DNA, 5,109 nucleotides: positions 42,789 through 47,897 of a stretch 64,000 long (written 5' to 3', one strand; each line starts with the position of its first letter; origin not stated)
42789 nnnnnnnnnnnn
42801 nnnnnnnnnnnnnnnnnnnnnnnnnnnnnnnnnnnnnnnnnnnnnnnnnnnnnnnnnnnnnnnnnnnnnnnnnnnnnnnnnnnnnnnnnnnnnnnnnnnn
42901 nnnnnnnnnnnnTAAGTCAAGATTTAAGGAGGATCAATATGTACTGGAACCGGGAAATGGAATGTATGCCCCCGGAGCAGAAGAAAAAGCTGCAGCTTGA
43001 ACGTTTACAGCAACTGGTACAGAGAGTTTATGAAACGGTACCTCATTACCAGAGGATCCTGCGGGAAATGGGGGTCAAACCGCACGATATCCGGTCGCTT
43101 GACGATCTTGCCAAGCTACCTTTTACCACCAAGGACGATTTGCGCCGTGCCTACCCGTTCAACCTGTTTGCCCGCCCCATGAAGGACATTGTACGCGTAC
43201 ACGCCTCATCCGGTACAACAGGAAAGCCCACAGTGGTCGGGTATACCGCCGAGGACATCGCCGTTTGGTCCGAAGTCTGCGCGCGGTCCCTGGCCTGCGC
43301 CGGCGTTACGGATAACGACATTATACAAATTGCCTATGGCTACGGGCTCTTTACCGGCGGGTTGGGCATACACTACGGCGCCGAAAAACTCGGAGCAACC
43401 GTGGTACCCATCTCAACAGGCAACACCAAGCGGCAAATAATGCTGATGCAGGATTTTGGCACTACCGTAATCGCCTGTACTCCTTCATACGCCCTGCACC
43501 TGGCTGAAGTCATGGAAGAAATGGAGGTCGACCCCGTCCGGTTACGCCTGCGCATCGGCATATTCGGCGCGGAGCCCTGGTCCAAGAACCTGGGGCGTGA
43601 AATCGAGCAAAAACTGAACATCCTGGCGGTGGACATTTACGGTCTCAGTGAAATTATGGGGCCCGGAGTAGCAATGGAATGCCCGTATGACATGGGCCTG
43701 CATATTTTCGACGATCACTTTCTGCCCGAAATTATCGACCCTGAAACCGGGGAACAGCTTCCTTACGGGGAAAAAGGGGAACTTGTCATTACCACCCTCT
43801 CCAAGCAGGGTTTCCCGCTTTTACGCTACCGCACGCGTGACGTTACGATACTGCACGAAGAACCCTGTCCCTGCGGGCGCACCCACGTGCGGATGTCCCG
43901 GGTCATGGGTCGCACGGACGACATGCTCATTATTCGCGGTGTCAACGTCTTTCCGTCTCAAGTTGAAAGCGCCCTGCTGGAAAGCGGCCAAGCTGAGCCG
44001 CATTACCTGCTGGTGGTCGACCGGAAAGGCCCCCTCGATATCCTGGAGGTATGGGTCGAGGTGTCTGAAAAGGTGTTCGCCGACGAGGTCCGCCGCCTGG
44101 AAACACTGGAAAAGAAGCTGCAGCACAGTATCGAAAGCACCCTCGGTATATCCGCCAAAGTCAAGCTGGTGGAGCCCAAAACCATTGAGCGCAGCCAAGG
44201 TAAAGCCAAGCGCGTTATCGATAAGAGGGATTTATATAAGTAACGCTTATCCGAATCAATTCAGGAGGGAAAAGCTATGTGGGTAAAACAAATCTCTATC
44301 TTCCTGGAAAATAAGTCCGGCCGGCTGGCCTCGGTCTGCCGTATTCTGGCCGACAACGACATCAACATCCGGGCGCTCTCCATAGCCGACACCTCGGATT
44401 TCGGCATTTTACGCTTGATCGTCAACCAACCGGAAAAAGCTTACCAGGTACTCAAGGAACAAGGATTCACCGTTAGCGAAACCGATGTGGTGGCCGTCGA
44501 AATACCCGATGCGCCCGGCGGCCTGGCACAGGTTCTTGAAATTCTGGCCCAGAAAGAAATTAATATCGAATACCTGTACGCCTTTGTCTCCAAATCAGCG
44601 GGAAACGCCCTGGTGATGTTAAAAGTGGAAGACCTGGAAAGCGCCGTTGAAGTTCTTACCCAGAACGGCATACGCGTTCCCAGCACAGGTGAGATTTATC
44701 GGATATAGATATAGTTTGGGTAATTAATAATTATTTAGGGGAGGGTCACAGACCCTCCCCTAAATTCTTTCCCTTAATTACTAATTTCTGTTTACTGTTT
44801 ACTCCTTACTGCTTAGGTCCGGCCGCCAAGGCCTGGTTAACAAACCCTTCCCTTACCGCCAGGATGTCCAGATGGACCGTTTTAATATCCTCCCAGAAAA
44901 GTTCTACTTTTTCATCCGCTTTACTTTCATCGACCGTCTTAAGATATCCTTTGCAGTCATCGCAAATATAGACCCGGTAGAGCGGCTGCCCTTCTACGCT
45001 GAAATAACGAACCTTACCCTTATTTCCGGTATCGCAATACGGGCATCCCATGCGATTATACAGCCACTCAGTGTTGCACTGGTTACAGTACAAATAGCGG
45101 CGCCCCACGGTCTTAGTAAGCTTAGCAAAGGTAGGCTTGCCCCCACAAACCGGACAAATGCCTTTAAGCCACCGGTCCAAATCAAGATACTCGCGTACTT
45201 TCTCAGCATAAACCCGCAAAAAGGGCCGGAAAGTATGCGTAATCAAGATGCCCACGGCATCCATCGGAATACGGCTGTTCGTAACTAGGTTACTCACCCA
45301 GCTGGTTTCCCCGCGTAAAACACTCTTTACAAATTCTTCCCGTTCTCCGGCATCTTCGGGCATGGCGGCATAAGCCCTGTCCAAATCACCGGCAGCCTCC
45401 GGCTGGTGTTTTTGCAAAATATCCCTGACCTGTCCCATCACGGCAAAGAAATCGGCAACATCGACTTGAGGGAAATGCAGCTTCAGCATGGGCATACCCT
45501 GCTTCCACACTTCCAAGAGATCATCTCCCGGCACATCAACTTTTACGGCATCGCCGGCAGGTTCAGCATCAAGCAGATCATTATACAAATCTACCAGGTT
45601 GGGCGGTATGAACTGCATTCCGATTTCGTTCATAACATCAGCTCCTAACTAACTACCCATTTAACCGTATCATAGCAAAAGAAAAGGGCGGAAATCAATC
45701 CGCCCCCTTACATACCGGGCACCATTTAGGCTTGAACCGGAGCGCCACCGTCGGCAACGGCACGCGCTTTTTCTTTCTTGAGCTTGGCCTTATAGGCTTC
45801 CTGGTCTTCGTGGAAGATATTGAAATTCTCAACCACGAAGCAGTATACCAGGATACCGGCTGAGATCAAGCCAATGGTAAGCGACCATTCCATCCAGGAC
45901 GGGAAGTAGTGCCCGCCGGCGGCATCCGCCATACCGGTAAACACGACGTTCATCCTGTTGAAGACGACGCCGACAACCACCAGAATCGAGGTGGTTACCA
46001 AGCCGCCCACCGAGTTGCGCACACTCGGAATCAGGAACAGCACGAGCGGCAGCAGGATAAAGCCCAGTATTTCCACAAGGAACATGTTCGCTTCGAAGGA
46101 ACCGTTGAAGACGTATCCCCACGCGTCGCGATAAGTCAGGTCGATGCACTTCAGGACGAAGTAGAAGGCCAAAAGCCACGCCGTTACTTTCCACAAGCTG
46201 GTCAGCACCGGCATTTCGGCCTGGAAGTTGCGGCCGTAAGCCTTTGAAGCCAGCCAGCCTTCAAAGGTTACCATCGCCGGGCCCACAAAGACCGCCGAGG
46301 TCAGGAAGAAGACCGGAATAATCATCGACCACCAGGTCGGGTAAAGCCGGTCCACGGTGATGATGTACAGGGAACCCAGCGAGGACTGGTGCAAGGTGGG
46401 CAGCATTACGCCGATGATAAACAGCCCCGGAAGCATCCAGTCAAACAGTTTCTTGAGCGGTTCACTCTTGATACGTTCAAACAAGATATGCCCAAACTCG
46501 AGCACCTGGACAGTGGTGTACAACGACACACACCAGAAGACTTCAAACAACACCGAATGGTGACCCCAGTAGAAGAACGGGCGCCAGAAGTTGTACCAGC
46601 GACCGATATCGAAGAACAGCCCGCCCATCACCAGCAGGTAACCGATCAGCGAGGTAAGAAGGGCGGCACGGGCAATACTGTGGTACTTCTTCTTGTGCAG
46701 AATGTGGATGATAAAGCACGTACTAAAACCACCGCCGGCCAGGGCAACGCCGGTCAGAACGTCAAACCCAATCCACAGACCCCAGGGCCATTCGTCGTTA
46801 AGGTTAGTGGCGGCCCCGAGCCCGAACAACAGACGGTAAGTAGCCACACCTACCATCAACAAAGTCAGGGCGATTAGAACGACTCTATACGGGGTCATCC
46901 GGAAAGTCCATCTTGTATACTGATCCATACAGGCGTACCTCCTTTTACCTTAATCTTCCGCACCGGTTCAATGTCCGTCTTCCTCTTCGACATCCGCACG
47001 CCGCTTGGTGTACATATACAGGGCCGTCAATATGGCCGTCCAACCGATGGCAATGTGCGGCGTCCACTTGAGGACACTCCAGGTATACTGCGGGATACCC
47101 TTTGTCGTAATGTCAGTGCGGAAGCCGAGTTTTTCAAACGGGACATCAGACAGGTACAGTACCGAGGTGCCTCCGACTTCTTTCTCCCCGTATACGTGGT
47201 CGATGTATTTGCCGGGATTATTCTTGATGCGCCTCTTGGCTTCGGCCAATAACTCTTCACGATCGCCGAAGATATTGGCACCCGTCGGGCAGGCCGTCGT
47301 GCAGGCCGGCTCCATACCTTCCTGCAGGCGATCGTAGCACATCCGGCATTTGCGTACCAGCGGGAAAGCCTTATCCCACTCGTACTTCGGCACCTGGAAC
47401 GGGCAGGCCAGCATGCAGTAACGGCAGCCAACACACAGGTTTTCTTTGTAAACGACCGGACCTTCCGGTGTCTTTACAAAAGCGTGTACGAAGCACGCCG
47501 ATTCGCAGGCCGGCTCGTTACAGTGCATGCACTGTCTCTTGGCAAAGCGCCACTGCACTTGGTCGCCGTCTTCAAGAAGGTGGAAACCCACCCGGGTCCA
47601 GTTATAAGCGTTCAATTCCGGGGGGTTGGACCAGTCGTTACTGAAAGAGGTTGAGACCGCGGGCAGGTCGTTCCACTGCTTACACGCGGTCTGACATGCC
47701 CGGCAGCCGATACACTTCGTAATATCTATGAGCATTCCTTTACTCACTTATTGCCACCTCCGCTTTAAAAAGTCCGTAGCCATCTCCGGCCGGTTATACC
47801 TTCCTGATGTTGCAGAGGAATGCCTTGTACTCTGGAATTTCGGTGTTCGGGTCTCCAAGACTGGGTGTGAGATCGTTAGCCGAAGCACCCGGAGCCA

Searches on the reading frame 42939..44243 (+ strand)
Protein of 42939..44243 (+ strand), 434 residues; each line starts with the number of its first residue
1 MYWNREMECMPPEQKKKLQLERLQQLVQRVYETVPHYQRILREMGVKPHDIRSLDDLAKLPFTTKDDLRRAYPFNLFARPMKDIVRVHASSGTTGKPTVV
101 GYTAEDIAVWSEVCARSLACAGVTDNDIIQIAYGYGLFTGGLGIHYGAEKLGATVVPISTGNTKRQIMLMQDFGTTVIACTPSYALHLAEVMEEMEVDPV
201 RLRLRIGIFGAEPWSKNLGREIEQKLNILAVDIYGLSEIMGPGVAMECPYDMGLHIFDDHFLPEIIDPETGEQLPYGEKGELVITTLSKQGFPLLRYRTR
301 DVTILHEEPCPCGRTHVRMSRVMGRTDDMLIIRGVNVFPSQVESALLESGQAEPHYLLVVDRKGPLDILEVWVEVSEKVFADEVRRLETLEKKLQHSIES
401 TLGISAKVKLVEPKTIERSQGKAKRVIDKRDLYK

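Call 85: search_protein_families(library=pfam, proteins=[window:42939-44243:+], max_evalue=0.0001)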
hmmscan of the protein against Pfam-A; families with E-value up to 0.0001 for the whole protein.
window:42939-44243:+ (434 aa): 2 families
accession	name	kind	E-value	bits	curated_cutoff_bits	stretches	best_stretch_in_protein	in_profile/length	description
PF14535.12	AMP-binding_C_2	-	1.5e-33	115.4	25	1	334-430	1-96/96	AMP-binding enzyme C-terminal domain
PF00501.34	AMP-binding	-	2.4e-17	63.2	29.9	1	80-285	160-375/384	AMP-binding enzyme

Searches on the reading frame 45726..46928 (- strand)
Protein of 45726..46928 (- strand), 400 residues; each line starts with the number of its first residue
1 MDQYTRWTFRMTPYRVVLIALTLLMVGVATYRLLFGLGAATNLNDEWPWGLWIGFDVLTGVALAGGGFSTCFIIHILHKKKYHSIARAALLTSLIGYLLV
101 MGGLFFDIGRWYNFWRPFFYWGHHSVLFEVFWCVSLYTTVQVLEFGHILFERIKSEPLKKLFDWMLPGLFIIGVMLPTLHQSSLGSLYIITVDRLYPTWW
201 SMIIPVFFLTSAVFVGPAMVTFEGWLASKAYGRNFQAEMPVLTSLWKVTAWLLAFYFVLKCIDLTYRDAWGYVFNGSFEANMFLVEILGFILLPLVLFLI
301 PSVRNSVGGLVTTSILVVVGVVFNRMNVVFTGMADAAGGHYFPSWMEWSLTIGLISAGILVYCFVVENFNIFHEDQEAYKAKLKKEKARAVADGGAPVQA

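Call 85: search_protein_families(library=pfam, proteins=[window:45726-46928:-], max_evalue=0.0001)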
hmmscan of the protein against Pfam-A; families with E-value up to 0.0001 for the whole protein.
window:45726-46928:- (400 aa): 1 family
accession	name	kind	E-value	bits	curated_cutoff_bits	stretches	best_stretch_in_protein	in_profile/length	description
PF03916.19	NrfD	-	6.7e-18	65.8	25.8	1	42-333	4-309/313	Polysulphide reductase, NrfD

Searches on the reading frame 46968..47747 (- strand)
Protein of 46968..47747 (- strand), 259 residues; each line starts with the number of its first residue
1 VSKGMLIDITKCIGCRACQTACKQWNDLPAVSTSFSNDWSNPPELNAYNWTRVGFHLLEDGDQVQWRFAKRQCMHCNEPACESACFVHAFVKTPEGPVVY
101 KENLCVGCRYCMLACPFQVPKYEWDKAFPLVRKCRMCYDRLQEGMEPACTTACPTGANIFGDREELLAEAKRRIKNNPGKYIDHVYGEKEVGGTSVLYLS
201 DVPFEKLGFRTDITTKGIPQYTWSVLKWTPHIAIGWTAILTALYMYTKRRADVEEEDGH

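Call 85: search_protein_families(library=pfam, proteins=[window:46968-47747:-], max_evalue=0.0001)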
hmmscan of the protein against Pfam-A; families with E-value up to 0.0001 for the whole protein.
window:46968-47747:- (259 aa): 8 families
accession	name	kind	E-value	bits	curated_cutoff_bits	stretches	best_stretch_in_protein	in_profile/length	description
PF13247.11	Fer4_11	-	3.6e-24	85.3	26.2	1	64-163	1-100/100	4Fe-4S dicluster domain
PF12797.12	Fer4_2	-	1.3e-09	37.8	24.5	2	4-23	2-21/22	4Fe-4S binding domain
PF13187.11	Fer4_9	-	1.6e-09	38.1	27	1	105-157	2-51/52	4Fe-4S dicluster domain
PF12837.12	Fer4_6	-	1.2e-08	34.9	25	1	98-120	2-24/24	4Fe-4S binding domain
PF12838.12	Fer4_7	-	1.6e-08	35.3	27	0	72-119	1-52/52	4Fe-4S dicluster domain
PF13237.11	Fer4_10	-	3.8e-08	33.6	25.5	1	98-154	2-53/53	4Fe-4S dicluster domain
PF00037.32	Fer4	-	1.1e-06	28.6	21.1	1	99-119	2-22/24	4Fe-4S binding domain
PF14697.11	Fer4_21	-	2.7e-05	24.7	35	0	70-117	5-53/59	4Fe-4S dicluster domain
